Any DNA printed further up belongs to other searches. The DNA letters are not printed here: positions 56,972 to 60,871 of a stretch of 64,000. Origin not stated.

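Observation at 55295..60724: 1809-aa membrane-anchored, sequon-saturated fibre-like protein with several nested repeat systems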

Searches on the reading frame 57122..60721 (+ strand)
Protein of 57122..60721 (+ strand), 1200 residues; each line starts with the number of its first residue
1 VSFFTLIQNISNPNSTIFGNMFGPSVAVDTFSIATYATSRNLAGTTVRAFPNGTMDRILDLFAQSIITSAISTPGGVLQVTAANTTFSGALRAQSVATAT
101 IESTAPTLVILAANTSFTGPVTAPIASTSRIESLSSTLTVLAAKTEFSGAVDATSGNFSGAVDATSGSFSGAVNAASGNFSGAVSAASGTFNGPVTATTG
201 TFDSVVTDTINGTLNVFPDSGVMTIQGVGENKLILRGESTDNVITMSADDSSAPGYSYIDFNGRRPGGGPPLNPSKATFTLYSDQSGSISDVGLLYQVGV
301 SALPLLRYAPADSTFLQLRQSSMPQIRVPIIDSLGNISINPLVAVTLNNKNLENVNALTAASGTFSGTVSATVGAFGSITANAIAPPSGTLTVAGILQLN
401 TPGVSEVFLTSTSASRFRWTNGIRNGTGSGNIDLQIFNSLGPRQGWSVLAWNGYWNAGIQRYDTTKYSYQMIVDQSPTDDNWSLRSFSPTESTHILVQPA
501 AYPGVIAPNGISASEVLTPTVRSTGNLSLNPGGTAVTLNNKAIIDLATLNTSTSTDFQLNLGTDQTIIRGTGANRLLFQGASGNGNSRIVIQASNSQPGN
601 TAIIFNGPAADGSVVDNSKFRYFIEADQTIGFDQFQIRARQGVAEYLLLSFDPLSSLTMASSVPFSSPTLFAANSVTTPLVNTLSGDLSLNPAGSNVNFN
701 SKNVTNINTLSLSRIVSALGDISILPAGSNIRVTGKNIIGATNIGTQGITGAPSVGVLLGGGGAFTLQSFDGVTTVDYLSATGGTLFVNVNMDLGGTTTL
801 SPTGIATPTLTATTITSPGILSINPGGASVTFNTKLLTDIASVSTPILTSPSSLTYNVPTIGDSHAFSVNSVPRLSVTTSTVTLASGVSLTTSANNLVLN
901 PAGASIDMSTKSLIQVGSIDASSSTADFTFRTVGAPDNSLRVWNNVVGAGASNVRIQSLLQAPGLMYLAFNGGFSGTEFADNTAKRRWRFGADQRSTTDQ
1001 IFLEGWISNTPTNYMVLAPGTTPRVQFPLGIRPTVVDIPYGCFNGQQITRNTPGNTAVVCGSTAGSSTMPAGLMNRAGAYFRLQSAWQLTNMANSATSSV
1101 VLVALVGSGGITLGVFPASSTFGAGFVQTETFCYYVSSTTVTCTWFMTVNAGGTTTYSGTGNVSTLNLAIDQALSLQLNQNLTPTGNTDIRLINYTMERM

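Call 32: search_protein_representatives(protein=window:57122-60721:+)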
Query: 1200 residues. Proteins with E-value up to 0.001 (for the whole library): 222; up to 1e-10: 26; up to 1e-30: 5. The best 150 are listed.
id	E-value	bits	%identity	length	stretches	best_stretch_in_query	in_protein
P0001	0.0e+00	2552.4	100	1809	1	1-1200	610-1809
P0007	3.6e-164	564.9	36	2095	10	208-412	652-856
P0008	2.3e-57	211.3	43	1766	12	680-750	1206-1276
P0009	1.1e-40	156.0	41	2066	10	124-209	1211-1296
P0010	1.4e-34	135.8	41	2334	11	144-204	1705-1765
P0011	1.5e-29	119.2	39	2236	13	142-212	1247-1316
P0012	1.1e-26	109.7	39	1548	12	138-232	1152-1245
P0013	6.0e-21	90.7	36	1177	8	145-210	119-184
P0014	1.0e-16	76.7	37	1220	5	660-852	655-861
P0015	1.3e-15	73.0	46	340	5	147-213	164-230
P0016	2.1e-15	72.3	34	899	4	748-1032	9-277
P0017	3.7e-15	71.5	47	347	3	143-258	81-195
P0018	6.0e-15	70.8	38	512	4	424-551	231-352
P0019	1.8e-14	69.3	45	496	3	130-204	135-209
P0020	6.1e-14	67.5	41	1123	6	150-237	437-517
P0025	1.5e-11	59.6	39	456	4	948-1033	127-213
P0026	2.0e-11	59.2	41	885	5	661-742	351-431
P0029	5.9e-11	57.6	33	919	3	946-1037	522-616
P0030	8.3e-11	57.1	41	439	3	854-929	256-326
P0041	9.7e-09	50.3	29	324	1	854-1033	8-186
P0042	2.3e-08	49.0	37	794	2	917-1017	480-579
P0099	5.5e-06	41.1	33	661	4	654-783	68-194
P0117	1.4e-05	39.8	40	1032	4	795-922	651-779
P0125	1.8e-05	39.5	30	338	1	886-1060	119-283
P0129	2.2e-05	39.2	44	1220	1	140-228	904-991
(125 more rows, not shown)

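Call 34: list_cluster_members(proteins=[P0007, P0008, P0009, P0010, P0011, P0012, P0013, P0014, P0016, P0018])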
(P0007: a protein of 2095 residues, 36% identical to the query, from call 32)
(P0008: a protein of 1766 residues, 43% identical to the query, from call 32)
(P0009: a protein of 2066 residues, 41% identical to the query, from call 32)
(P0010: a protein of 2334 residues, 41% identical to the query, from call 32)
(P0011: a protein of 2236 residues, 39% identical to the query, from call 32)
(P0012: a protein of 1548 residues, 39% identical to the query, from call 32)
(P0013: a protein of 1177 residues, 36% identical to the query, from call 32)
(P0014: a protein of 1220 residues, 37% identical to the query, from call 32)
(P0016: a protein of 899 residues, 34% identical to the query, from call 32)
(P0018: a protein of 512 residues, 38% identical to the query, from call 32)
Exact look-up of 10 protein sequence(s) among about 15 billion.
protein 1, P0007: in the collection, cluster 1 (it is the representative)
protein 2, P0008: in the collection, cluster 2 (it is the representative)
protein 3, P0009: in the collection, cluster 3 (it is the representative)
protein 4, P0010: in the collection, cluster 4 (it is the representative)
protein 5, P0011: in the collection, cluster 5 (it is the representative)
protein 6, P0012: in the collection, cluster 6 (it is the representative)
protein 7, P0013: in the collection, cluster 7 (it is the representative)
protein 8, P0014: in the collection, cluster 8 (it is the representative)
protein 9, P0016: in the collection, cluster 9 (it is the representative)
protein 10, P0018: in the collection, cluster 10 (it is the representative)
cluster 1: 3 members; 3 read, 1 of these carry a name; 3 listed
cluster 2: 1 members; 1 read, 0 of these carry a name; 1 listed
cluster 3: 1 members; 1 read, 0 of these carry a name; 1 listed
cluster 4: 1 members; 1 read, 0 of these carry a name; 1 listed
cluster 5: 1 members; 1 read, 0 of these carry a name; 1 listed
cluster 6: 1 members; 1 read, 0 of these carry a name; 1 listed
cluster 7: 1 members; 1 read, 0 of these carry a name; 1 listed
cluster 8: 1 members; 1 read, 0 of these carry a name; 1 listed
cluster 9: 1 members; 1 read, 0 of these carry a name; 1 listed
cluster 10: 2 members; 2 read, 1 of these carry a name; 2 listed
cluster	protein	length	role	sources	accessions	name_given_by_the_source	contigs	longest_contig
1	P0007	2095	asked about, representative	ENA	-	-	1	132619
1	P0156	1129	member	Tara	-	strand:+ start:1052 stop:4441 length:3390 start_codon:yes stop_codon:yes ...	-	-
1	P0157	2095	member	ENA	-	-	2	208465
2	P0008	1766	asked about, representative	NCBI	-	-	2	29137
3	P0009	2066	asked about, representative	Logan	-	-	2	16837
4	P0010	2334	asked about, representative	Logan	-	-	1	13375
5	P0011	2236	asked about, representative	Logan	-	-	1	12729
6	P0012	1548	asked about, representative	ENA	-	-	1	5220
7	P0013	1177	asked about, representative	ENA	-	-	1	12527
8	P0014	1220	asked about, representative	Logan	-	-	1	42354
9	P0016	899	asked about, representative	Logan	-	-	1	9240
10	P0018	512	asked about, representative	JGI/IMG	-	hypothetical protein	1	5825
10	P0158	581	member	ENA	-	-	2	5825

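Call 35: find_encoding_contigs(protein=P0007, flank=10000, max_places=4)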
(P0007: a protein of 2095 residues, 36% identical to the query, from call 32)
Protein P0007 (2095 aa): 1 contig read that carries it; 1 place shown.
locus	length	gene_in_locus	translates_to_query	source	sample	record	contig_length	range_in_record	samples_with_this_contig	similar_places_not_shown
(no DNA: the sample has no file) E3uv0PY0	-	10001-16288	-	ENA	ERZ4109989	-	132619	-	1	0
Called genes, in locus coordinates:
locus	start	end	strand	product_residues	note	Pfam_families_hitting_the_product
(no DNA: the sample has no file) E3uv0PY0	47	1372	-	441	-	-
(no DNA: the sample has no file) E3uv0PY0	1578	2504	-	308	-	-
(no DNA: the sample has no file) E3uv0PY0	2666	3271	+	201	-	-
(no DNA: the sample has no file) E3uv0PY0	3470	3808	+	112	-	-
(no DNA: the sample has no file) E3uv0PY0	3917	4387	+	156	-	-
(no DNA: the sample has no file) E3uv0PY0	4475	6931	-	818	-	-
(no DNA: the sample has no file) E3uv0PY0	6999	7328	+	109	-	-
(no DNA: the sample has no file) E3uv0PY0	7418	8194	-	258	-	PF00326:Peptidase_S9 (weak)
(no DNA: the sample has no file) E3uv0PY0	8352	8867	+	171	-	-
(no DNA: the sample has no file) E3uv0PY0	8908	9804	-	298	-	PF00782:DSPc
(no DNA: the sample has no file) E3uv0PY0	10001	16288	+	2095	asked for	-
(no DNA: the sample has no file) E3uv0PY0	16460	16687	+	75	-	-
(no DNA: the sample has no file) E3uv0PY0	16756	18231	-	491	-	-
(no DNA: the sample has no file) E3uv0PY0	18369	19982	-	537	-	-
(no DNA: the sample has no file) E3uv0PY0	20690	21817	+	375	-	-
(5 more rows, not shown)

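Call 37: find_encoding_contigs(protein=P0008, flank=10000, max_places=4)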
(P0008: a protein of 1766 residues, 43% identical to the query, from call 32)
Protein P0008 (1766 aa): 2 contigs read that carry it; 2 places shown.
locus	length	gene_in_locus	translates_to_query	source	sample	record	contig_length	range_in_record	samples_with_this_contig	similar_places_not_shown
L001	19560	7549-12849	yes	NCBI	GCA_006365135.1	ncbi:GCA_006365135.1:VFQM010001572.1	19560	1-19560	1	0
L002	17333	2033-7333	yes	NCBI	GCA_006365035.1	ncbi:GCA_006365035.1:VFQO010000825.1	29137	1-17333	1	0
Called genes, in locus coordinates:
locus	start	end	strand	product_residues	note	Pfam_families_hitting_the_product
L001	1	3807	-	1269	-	?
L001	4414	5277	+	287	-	-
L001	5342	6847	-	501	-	-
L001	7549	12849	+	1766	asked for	-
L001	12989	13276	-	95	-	-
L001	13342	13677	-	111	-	-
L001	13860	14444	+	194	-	-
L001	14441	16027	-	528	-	-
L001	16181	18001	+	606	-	PF03382:DUF285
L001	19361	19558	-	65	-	?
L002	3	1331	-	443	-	?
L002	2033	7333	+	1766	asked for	-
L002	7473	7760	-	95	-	-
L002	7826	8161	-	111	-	-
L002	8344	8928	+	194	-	-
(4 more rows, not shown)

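Call 38: find_encoding_contigs(protein=P0014, flank=10000, max_places=4)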
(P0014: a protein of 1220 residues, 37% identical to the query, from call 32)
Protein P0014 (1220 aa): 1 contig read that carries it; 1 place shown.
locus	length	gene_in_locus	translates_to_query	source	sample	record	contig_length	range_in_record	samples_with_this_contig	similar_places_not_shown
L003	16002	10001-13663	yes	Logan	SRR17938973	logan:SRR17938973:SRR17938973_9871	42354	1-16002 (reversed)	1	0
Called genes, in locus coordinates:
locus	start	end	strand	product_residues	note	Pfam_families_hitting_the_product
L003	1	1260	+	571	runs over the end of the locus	-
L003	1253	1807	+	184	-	-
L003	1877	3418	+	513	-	PF00566:RabGAP-TBC, PF23436:RabGap-TBC_2 (weak)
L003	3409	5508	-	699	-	-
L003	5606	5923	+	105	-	-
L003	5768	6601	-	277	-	-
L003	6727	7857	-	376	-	-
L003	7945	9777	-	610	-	-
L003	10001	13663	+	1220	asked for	-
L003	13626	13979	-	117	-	-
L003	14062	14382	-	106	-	-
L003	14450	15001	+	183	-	-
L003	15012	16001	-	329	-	?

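Call 41: search_protein_families(library=pfam, proteins=[P0007, P0008, P0014, P0016, P0018, P0025, P0029, P0041, P0042, P0125], max_evalue=0.01)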
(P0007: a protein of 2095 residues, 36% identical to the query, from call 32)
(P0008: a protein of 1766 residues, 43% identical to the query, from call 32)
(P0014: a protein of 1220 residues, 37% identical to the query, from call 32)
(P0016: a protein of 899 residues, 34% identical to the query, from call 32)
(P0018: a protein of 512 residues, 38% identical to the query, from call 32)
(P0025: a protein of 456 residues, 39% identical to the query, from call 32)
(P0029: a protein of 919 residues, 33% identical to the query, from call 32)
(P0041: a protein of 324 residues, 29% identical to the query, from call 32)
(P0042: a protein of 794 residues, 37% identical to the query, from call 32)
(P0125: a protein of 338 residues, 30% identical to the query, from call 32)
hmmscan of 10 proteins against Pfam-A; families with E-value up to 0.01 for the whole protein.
P0007 (2095 aa): 1 family
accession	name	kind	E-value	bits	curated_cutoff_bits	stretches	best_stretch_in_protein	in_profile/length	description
PF17728.7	BsuBI_PstI_RE_N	-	0.0012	19.2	27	0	1591-1627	88-122/140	BsuBI/PstI restriction endonuclease HTH domain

P0008 (1766 aa): 1 family
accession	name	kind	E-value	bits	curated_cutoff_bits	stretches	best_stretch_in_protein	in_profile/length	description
PF10106.14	DUF2345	-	1.5e-05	25.3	30.7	0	1206-1269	72-135/151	Uncharacterized protein conserved in bacteria (DUF2345)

P0014 (1220 aa): 0 families

P0016 (899 aa): 0 families

P0018 (512 aa): 0 families

P0025 (456 aa): 0 families

P0029 (919 aa): 1 family
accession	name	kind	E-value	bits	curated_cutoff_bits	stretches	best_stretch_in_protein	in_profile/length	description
PF02012.26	BNR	-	0.00023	21.1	27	0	85-94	2-11/12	BNR/Asp-box repeat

P0041 (324 aa): 0 families

P0042 (794 aa): 2 families
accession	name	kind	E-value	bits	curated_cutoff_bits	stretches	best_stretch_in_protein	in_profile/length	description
PF13884.11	Peptidase_S74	-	3e-16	59.9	22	1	683-743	1-58/58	Chaperone of endosialidase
PF19572.5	PorV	-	0.0019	18.3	27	0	524-556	157-189/243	Type IX secretion system protein PorV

P0125 (338 aa): 0 families

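Call 91: find_encoding_contigs(protein=P0025, flank=8000, max_places=2)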
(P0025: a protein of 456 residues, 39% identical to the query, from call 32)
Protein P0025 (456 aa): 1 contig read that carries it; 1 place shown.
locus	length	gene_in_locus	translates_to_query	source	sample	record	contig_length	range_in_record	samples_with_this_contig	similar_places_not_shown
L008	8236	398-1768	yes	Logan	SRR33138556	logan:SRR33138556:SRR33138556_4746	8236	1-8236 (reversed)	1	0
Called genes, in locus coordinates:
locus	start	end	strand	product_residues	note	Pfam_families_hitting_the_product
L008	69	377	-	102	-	-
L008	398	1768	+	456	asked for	-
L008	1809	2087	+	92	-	-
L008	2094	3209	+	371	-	-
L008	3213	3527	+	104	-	-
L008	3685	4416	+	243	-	-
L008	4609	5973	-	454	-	-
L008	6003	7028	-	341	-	-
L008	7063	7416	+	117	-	-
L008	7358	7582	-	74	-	-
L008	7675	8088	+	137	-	-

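Call 104: search_protein_families(library=phrogs, proteins=[L008:398-1768:+, L008:1809-2087:+, L008:2094-3209:+, L008:3213-3527:+, L008:3685-4416:+, L008:4609-5973:-, L008:6003-7028:-, L008:7063-7416:+, L008:7675-8088:+, L008:69-377:-], max_evalue=0.001)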
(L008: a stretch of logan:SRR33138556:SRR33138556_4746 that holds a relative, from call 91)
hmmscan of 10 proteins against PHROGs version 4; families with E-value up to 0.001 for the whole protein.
L008:398-1768:+ (456 aa): 0 families

L008:1809-2087:+ (92 aa): 0 families

L008:2094-3209:+ (371 aa): 0 families

L008:3213-3527:+ (104 aa): 0 families

L008:3685-4416:+ (243 aa): 0 families

L008:4609-5973:- (454 aa): 0 families

L008:6003-7028:- (341 aa): 0 families

L008:7063-7416:+ (117 aa): 0 families

L008:7675-8088:+ (137 aa): 0 families

L008:69-377:- (102 aa): 0 families
